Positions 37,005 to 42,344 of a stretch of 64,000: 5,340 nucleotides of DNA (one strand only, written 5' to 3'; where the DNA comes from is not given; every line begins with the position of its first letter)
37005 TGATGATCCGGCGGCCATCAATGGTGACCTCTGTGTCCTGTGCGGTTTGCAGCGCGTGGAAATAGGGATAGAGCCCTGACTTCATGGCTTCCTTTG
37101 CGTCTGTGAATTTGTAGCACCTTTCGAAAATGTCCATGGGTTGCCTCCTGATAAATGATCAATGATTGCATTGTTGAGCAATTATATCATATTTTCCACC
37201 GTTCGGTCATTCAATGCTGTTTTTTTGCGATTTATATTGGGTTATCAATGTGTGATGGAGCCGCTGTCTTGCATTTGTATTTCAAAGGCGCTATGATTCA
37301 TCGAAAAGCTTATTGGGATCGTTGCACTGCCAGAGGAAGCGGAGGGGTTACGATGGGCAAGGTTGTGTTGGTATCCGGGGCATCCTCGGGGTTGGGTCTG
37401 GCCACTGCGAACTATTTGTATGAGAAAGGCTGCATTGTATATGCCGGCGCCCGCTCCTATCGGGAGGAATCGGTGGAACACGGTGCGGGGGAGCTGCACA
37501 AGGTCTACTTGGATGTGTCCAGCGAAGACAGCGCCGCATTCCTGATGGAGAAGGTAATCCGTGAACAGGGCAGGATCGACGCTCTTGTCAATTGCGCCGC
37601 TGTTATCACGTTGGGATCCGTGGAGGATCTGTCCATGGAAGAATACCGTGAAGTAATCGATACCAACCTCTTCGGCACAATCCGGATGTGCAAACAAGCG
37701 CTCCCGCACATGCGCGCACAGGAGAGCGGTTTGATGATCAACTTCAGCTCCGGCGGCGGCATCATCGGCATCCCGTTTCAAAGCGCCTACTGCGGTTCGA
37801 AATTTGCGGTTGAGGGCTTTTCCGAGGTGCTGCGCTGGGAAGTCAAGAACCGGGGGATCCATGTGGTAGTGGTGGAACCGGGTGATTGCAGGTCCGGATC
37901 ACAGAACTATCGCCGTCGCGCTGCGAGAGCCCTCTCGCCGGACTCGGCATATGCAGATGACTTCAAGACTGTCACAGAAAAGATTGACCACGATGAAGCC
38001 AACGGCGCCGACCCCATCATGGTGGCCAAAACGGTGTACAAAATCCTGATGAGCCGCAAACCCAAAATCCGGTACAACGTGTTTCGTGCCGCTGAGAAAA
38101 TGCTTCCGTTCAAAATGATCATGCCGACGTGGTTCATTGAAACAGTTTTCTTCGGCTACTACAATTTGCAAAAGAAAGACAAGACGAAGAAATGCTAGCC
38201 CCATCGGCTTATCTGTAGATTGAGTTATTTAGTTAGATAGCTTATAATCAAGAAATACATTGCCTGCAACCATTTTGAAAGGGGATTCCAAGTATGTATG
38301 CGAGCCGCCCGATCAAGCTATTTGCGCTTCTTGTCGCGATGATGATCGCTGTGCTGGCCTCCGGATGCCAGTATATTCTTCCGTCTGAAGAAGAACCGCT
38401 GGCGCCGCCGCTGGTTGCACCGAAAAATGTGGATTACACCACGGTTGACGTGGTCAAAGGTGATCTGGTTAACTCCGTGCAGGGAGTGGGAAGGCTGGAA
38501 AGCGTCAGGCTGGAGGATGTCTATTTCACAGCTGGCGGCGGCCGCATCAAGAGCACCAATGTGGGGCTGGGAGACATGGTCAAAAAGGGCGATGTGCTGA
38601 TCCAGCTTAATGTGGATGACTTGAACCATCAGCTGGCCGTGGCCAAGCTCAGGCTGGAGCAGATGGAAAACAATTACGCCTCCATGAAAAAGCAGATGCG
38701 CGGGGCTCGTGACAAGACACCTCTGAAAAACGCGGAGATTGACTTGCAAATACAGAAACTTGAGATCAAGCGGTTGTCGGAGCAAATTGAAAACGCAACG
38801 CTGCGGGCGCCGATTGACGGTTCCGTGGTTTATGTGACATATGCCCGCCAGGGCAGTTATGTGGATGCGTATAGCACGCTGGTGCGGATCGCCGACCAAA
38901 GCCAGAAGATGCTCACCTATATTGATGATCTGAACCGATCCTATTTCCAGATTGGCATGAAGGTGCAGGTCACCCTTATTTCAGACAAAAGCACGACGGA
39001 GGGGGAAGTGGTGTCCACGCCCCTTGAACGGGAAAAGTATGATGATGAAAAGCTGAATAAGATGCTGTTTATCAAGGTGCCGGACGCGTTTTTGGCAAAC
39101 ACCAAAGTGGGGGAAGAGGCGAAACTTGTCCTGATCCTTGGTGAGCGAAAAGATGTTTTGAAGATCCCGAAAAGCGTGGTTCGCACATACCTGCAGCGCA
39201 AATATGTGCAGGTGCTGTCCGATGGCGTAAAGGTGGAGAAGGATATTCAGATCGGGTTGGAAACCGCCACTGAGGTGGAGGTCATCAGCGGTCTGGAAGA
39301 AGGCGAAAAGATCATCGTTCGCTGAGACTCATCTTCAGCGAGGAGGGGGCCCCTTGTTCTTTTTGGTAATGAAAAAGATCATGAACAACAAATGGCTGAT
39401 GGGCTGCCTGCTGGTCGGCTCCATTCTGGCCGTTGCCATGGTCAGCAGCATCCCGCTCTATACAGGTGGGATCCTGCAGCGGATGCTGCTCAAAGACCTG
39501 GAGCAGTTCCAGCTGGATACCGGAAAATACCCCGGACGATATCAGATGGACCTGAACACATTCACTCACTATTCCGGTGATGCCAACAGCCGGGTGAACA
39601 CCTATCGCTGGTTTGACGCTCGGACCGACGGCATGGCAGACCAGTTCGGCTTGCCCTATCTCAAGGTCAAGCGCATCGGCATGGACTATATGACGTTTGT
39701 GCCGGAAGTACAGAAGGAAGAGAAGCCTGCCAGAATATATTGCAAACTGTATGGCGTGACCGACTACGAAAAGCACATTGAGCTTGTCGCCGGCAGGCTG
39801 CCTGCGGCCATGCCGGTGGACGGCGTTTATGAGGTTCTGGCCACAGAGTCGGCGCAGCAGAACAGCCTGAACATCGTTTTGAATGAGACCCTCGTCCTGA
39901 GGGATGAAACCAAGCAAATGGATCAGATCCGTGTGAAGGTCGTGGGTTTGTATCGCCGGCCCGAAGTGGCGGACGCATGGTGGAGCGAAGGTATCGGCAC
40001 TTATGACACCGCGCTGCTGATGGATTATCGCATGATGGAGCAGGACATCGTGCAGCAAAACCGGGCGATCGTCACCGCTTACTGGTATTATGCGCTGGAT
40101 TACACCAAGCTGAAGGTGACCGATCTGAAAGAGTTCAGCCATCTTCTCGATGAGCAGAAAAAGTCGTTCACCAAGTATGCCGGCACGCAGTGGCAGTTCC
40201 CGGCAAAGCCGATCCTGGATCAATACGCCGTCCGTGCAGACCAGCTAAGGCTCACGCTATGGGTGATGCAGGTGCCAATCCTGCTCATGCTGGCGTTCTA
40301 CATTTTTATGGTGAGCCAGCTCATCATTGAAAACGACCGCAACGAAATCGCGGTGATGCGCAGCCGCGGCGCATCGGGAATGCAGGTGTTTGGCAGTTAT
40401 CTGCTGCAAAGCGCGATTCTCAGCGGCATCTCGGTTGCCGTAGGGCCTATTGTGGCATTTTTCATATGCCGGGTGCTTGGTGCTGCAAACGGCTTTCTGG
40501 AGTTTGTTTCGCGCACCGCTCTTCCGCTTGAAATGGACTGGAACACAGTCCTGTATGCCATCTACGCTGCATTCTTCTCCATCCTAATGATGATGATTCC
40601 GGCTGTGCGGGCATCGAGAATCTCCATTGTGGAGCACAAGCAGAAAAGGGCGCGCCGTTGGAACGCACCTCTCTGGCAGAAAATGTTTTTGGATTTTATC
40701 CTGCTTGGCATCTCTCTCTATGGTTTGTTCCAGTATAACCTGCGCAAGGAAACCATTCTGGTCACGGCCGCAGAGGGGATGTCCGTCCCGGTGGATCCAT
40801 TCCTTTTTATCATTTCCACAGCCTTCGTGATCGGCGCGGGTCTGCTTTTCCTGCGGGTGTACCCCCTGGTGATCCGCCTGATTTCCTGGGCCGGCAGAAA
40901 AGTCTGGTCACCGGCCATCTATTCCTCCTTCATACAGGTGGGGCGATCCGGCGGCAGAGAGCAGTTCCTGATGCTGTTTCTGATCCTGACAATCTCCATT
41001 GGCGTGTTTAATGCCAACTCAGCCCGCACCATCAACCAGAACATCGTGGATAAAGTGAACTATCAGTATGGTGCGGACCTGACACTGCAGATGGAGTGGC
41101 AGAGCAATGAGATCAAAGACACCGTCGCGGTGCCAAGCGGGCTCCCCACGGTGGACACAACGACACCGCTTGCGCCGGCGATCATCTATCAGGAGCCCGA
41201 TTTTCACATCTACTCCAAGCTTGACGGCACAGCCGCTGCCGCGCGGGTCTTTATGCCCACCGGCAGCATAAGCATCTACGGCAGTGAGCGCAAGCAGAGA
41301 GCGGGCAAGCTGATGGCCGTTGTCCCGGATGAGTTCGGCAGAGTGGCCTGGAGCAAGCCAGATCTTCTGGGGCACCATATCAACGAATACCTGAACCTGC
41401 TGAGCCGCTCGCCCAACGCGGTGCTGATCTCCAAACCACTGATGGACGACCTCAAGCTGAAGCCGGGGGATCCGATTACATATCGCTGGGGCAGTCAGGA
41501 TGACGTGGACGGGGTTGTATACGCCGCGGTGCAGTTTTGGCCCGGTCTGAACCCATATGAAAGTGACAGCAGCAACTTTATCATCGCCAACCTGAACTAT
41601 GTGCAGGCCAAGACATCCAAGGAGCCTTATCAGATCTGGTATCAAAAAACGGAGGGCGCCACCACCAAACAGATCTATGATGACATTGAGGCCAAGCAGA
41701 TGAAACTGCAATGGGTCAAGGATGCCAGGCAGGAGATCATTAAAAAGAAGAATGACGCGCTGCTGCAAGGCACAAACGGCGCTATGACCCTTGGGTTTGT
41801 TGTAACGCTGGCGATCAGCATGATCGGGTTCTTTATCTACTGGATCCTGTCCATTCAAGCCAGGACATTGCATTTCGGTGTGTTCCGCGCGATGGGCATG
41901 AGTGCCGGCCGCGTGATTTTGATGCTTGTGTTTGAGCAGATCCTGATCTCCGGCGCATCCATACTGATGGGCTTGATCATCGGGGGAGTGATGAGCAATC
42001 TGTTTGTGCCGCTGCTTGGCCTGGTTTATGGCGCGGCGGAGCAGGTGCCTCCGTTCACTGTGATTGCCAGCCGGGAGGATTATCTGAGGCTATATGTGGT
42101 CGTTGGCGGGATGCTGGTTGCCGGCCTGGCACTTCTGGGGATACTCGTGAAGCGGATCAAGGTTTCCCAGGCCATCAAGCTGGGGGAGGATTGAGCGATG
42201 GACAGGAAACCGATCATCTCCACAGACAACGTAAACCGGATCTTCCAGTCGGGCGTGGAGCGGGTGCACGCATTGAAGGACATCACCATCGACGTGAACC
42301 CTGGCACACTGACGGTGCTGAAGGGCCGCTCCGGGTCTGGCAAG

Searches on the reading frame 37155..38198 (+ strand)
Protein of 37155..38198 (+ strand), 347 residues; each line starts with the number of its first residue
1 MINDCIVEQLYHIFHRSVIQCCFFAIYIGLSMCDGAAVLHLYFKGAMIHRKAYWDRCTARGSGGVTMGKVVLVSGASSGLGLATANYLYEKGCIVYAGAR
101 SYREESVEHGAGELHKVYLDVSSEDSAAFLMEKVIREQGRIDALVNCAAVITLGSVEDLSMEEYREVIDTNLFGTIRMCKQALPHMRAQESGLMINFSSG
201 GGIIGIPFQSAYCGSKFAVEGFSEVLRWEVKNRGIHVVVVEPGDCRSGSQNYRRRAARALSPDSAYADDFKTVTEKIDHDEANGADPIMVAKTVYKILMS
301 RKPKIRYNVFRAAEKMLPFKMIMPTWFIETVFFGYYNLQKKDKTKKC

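Call 28: search_protein_families(library=pfam, proteins=[window:37155-38198:+], max_evalue=0.00001)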
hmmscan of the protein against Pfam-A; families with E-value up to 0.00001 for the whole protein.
window:37155-38198:+ (347 aa): 3 families
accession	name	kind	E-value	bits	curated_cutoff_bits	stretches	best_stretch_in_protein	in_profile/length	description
PF00106.31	adh_short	-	8.2e-44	149.9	26.6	1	69-254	1-191/195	short chain dehydrogenase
PF13561.12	adh_short_C2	-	5.3e-31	108.5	27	1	75-248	1-179/236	Enoyl-(Acyl carrier protein) reductase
PF08659.16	KR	-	1.9e-13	51.2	22.6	1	71-227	3-164/180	KR domain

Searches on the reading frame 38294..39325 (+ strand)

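Call 28: search_protein_families(library=pfam, proteins=[window:38294-39325:+], max_evalue=0.00001)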
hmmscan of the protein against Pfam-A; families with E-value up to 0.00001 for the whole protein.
window:38294-39325:+ (343 aa): 2 families
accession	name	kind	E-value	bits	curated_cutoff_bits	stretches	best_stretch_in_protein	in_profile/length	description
PF16576.10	HlyD_D23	-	4e-10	39.8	30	1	82-228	27-169/214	Barrel-sandwich domain of CusB or HlyD membrane-fusion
PF13437.12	HlyD_3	-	2.2e-07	32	22.2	0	169-241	1-75/106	HlyD family secretion protein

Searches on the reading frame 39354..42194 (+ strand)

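Call 28: search_protein_families(library=pfam, proteins=[window:39354-42194:+], max_evalue=0.00001)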
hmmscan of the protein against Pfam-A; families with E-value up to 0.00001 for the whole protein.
window:39354-42194:+ (946 aa): 1 family
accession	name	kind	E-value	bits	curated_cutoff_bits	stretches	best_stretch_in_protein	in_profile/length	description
PF02687.27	FtsX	-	3e-15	56.8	25.5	2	815-935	4-115/120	FtsX-like permease C-terminal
